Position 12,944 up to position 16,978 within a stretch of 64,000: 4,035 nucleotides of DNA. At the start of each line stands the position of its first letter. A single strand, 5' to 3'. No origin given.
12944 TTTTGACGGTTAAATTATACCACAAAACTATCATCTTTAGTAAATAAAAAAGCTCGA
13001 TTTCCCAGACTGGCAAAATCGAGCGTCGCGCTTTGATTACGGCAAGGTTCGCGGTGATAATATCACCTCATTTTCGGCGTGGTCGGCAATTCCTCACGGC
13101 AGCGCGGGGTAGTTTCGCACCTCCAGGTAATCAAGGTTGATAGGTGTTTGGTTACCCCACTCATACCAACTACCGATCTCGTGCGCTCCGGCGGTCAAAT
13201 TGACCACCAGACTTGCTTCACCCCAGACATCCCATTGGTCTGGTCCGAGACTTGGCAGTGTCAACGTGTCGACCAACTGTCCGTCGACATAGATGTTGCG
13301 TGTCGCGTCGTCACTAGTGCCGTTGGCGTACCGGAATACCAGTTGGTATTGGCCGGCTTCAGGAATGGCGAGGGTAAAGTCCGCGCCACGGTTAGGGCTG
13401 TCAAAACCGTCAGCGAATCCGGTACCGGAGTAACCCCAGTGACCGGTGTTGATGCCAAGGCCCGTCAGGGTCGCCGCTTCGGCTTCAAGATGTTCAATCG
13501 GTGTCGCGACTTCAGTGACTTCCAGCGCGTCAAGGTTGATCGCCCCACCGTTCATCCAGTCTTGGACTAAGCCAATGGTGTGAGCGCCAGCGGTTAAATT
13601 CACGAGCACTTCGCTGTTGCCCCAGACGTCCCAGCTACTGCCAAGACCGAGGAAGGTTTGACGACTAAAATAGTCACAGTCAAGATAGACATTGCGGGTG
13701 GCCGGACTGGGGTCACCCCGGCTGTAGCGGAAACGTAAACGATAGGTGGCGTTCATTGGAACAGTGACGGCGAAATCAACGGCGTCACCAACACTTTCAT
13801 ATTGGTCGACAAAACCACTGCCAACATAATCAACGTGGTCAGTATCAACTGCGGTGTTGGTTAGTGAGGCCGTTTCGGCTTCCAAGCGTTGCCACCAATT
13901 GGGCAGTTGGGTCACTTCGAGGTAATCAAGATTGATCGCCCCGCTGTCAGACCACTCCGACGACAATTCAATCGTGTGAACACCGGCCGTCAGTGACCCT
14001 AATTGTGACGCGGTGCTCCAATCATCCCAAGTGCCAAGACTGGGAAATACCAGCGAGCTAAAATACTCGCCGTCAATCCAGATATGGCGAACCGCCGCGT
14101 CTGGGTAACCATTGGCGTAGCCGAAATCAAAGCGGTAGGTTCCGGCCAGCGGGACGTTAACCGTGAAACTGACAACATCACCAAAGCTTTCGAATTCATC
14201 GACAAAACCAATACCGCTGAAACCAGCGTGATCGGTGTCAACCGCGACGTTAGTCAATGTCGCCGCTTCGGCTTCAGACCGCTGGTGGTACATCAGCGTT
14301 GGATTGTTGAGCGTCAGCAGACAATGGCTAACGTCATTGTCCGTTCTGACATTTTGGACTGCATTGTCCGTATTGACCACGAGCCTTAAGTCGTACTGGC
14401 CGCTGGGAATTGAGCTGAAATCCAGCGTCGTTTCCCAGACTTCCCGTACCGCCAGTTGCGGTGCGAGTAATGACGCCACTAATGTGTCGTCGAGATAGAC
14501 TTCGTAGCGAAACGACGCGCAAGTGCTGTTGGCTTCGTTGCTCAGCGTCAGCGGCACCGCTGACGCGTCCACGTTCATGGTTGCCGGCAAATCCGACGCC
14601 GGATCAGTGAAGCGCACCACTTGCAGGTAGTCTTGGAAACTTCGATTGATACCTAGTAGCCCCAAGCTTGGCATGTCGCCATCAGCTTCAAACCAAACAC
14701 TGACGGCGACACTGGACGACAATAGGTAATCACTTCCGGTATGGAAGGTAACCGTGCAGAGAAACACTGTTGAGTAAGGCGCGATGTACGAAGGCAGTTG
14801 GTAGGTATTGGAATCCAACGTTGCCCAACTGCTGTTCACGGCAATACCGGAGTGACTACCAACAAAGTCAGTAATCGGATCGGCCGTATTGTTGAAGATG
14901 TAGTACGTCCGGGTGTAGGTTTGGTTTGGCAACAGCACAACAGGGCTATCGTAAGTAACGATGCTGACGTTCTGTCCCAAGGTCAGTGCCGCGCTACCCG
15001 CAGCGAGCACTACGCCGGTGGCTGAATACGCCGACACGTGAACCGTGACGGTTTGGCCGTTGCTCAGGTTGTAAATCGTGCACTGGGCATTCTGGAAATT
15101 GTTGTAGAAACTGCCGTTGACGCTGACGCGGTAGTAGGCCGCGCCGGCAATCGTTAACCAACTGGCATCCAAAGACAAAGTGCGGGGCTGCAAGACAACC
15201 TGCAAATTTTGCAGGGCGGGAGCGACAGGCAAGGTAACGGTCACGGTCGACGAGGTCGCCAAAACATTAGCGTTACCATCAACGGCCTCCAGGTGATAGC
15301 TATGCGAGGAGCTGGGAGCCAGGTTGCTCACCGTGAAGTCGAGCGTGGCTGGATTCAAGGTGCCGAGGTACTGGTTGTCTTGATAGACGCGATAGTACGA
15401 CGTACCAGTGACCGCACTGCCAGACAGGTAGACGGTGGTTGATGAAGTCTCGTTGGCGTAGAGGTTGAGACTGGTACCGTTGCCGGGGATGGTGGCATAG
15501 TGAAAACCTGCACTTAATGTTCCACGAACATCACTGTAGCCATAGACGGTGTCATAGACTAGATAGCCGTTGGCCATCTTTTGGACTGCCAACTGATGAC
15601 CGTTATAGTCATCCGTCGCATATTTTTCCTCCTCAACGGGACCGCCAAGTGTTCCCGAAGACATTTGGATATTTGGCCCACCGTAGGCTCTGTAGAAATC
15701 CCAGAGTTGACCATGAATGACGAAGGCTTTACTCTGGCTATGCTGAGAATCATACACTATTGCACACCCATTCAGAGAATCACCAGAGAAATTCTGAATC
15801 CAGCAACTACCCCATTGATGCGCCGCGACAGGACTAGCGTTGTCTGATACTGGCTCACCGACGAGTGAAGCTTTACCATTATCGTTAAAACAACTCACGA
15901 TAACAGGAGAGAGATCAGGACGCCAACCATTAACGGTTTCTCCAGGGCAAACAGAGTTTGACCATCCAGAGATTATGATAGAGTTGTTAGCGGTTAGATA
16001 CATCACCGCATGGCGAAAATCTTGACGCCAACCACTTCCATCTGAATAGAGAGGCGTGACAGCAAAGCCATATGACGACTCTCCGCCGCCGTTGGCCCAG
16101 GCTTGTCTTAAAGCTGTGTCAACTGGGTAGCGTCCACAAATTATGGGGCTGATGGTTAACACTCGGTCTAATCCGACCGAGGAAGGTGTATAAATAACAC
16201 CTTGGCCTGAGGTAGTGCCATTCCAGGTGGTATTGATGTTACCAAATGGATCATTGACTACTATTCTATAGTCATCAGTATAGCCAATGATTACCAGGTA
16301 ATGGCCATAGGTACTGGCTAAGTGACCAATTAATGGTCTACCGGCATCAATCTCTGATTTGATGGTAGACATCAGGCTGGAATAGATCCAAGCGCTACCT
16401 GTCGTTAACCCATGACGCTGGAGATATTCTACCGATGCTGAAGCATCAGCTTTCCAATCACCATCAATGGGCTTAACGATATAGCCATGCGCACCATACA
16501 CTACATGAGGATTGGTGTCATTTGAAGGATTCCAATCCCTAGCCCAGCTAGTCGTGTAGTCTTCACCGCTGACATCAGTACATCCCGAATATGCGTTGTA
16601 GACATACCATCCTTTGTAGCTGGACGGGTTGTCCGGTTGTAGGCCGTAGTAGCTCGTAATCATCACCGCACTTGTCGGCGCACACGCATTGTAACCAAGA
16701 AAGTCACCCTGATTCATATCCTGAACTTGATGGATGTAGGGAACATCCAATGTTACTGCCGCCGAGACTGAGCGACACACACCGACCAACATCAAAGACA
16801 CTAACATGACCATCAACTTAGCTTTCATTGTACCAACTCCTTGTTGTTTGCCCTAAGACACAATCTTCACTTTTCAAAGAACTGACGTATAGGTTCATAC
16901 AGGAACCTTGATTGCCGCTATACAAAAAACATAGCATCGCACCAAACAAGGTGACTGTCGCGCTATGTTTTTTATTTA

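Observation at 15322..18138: About 300 bp at about 94% identity shared between two otherwise diverged secreted-enzyme genes (gene conversion or domain shuffling)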

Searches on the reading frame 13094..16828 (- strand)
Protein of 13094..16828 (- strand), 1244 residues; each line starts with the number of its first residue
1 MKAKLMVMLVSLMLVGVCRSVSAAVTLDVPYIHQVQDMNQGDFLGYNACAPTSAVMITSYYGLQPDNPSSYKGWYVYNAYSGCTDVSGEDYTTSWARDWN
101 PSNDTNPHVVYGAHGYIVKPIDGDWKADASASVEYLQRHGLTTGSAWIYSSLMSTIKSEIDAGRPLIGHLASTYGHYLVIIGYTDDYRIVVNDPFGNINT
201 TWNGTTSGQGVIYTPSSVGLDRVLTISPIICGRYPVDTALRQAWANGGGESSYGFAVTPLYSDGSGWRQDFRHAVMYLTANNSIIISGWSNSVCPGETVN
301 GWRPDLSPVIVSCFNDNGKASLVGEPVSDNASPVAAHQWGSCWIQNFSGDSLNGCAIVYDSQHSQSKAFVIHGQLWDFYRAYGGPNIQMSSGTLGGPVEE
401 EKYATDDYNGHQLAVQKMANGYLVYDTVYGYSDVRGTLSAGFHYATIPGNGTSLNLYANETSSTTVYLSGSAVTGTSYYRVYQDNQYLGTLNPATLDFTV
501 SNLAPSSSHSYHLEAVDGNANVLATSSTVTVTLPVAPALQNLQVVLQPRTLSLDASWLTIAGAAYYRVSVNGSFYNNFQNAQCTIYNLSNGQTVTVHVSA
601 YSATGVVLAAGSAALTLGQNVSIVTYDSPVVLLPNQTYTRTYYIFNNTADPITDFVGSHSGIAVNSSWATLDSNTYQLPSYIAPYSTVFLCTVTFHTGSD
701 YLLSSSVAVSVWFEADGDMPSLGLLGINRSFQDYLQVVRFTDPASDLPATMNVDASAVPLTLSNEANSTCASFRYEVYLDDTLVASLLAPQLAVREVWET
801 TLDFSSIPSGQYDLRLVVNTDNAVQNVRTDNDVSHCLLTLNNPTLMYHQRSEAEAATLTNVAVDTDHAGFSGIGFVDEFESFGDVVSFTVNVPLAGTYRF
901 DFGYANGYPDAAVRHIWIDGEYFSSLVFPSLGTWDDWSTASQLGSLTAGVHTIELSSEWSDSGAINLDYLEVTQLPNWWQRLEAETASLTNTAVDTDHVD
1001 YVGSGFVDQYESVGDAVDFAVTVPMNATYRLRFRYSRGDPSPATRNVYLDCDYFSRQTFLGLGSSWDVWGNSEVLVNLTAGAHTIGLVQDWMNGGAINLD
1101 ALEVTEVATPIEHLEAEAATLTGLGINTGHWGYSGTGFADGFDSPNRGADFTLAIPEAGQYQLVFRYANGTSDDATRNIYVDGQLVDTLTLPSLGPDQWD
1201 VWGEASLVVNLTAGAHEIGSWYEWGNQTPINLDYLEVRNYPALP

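Call 5: search_protein_families(library=pfam, proteins=[window:13094-16828:-], max_evalue=0.01)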
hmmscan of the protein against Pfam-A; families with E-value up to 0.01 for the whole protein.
window:13094-16828:- (1244 aa): 7 families
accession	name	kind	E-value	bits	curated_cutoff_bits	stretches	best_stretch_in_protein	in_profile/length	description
PF16990.11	CBM_35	-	4e-41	140.6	28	3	850-973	2-119/121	Carbohydrate binding module (family 35)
PF03422.21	CBM_6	-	9.8e-20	71.5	28.9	3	869-973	21-124/125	Carbohydrate binding module (family 6)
PF13529.12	Peptidase_C39_2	-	2.4e-11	44.8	24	1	27-194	1-142/143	Peptidase_C39 like family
PF07705.17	CARDB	-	6.6e-09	36.3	22.7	1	753-833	18-98/101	CARDB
PF18099.7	CBM_35_2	-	6.8e-07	29.8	23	1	891-971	32-111/112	Carbohydrate binding module (family 35)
PF22704.2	CBM13-like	-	0.0018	18.8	30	0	1161-1215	15-65/82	Alpha-galactosidase, CBM13 domain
PF08310.17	LGFP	-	0.0034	18.1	22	0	254-281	2-31/53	LGFP repeat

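Call 15: find_encoding_contigs(protein=window:13094-16828:-, flank=10000, max_places=6)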
Protein window:13094-16828:- (1244 aa): no gene with exactly this product is on record in the collection.

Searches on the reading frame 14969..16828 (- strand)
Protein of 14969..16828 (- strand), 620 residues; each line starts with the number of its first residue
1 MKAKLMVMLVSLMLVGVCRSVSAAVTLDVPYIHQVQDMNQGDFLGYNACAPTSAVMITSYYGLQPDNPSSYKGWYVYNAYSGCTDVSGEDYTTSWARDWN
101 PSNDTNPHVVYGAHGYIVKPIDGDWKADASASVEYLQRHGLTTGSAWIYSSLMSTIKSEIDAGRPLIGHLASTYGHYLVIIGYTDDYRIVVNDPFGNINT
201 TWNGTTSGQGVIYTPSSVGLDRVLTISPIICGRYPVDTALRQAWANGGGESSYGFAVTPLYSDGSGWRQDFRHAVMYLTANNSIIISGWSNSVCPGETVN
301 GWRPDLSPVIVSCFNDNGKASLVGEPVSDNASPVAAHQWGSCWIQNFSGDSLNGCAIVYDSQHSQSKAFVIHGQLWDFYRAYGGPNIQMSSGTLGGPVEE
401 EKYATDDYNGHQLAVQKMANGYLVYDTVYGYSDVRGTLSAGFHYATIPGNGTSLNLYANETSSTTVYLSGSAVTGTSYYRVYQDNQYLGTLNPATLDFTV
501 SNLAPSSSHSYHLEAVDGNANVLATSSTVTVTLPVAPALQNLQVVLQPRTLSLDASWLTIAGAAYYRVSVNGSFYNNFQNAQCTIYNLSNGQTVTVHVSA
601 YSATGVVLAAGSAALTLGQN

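Call 13: find_homologous_proteins(query=window:14969-16828:-)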
Query window:14969-16828:- (620 aa): 11 proteins with E <= 0.001 among 8000 candidates.
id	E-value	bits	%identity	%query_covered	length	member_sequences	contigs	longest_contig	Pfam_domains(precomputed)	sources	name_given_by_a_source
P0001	5.3e-74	268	66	32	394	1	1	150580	-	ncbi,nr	ncbi:MAG: hypothetical protein PHW95_03745 [Patescibacteria group bacterium]|nr:hypothetical protein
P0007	1.2e-60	224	39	63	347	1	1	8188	PF13529.14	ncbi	ncbi:MAG: C39 family peptidase, partial [Candidatus Buchananbacteria bacterium]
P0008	2.7e-45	173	42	38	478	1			PF13529.14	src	-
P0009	8.5e-44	168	31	87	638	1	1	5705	PF00801.27,PF13529.14,PF18911.7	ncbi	-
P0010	8.7e-40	155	33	69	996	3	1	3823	PF17957.8,PF13529.14,PF18911.7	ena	-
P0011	6.8e-31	126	32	20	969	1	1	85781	PF25059.2,PF23376.2,PF16893.12,PF25814.2,PF21910.3,PF00041.28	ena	-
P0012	7.1e-22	96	30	58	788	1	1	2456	PF13529.14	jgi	jgi:hypothetical protein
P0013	1.1e-10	59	31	25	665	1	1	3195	PF01551.30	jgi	-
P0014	8.7e-10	56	31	30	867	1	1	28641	PF26549.1,PF18962.8,PF13529.14,PF26550.2,PF07705.18,PF13860.13,PF07676.19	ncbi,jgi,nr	ncbi:MAG: CARDB domain-containing protein [candidate division KSB1 bacterium]|jgi:hypothetical prote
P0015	3.1e-9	54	42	12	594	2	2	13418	PF06940.18,PF13529.14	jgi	jgi:uncharacterized protein YijF (DUF1287 family)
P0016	3.1e-7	48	32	29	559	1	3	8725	PF13529.14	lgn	-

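Call 23: search_protein_families(library=pfam, proteins=[P0013], max_evalue=10)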
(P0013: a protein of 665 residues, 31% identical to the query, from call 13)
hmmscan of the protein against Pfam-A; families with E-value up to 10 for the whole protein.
P0013 (665 aa): 1 family
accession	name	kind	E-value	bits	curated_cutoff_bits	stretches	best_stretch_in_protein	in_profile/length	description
PF01551.29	Peptidase_M23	-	6.7e-15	55.5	28.7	1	69-165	6-92/96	Peptidase family M23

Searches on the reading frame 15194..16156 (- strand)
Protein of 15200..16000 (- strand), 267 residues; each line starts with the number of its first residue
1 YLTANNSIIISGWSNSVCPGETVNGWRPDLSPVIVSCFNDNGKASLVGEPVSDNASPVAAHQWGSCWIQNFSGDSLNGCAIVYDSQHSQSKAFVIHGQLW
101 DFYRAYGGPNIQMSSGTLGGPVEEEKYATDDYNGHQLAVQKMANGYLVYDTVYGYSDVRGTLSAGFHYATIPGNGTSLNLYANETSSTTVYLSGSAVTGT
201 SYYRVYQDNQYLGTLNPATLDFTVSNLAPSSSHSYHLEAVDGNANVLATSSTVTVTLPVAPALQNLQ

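Call 16: find_related_loci(query=window:15200-16000:-, collection=genome_contigs, flank=10000)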
Query window:15200-16000:- (267 aa) in genome_contigs; peptide patterns used: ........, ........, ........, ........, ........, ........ (x = any residue, [..] = any of these).
58 stretches matched a pattern, but none encodes a relative of the query by tblastn (E <= 1e-3).

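Call 55: predict_structure(alignment_id=A5)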
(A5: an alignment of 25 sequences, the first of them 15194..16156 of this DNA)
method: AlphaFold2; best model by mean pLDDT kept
length: 321 residues; sequences in the alignment: 25
mean_pLDDT: 81.7   pTM: 0.61
mean pLDDT of the five models: 81.7, 81.4, 80.7, 80.4, 79.1
residues with pLDDT >= 90: 183; 70-90: 59; 50-70: 29; < 50: 50
segments of 3 or more residues with pLDDT < 50: 1-48
pLDDT, mean of each block of 10 residues (from residue 1): 44 44 39 41 44 55 62 92 95 90 88 96 91 97 96 96 95 95 89 97 94 84 65 92 91 95 91 94 98 95 96 75 55
secondary structure, 60 per line:
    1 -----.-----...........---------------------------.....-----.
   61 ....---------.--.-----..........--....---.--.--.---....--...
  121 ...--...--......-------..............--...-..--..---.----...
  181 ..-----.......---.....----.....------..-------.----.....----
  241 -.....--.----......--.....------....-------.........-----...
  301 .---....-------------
elements in order: H12-22 E50-54 E60-64 H83-92 H95-98 E112-115 E118-123 E131-136 E144-148 H149-157 E178-182 E188-194 E198-202 E207-211 E232-236 E242-246 E254-259 E262-266 E273-276 E284-292 E298-301 E305-308
